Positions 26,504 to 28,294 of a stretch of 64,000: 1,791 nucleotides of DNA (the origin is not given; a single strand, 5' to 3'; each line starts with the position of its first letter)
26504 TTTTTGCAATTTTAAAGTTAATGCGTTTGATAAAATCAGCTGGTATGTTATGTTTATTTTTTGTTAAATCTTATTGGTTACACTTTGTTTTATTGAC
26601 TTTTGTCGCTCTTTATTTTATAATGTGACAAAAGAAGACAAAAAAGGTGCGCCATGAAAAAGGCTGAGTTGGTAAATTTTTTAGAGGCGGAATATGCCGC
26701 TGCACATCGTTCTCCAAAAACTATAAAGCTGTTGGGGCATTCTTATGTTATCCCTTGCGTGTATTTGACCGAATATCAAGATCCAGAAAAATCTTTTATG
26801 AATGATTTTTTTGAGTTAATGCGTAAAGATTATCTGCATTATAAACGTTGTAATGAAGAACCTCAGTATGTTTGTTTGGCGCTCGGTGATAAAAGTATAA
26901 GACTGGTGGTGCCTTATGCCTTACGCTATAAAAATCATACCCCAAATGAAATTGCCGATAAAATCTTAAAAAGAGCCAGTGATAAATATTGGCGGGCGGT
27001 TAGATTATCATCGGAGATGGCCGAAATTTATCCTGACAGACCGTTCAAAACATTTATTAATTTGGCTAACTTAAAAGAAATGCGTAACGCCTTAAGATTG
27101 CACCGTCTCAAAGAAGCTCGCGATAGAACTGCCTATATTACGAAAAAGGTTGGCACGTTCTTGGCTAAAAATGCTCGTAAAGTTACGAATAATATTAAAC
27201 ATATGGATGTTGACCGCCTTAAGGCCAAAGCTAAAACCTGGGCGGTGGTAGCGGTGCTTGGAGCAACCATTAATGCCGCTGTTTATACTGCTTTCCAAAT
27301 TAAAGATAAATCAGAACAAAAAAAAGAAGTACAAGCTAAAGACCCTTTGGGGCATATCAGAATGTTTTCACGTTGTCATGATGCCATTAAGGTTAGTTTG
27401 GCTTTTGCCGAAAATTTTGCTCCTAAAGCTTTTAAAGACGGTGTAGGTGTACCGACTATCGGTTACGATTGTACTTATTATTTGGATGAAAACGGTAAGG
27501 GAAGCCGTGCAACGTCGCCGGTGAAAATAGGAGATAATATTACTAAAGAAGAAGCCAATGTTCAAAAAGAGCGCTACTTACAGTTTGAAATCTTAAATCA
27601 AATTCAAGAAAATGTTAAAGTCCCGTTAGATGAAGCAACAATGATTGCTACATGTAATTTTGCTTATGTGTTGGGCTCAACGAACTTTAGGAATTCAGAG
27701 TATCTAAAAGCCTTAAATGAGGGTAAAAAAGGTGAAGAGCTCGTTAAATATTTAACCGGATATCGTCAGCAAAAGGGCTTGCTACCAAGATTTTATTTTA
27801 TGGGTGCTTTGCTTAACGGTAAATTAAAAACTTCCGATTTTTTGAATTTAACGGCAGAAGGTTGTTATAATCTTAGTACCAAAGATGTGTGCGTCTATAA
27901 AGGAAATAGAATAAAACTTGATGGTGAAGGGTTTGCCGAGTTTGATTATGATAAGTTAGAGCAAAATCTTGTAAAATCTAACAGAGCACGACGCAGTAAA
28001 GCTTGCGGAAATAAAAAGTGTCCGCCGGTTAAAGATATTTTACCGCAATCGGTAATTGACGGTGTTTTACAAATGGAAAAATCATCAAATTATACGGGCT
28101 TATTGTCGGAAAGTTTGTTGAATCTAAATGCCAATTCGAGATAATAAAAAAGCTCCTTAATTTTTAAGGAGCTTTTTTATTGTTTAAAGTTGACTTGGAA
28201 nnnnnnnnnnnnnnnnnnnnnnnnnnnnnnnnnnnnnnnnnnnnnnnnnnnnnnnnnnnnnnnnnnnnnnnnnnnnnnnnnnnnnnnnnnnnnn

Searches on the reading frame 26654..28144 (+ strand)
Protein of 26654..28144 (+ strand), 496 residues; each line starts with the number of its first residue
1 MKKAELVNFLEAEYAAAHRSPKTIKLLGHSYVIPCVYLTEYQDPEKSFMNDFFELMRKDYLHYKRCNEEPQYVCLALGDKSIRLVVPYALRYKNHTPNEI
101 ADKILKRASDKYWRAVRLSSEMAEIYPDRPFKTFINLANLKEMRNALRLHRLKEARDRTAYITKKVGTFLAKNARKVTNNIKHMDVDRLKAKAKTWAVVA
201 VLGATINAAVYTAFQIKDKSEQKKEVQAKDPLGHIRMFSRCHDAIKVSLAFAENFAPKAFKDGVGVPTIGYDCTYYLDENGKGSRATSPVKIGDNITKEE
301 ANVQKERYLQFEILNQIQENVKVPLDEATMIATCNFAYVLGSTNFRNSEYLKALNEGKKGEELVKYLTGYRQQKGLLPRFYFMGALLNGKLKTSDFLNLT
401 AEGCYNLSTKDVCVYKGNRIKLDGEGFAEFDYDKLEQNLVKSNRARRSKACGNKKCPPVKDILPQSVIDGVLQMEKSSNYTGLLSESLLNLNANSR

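Call 52: search_protein_families(library=pfam, proteins=[window:26654-28144:+], max_evalue=0.01)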
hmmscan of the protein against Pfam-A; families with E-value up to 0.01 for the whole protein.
window:26654-28144:+ (496 aa): 1 family
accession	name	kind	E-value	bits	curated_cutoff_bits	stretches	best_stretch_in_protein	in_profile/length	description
PF00959.24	Phage_lysozyme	-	9.5e-15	55.5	22.3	1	253-374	4-111/125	Phage lysozyme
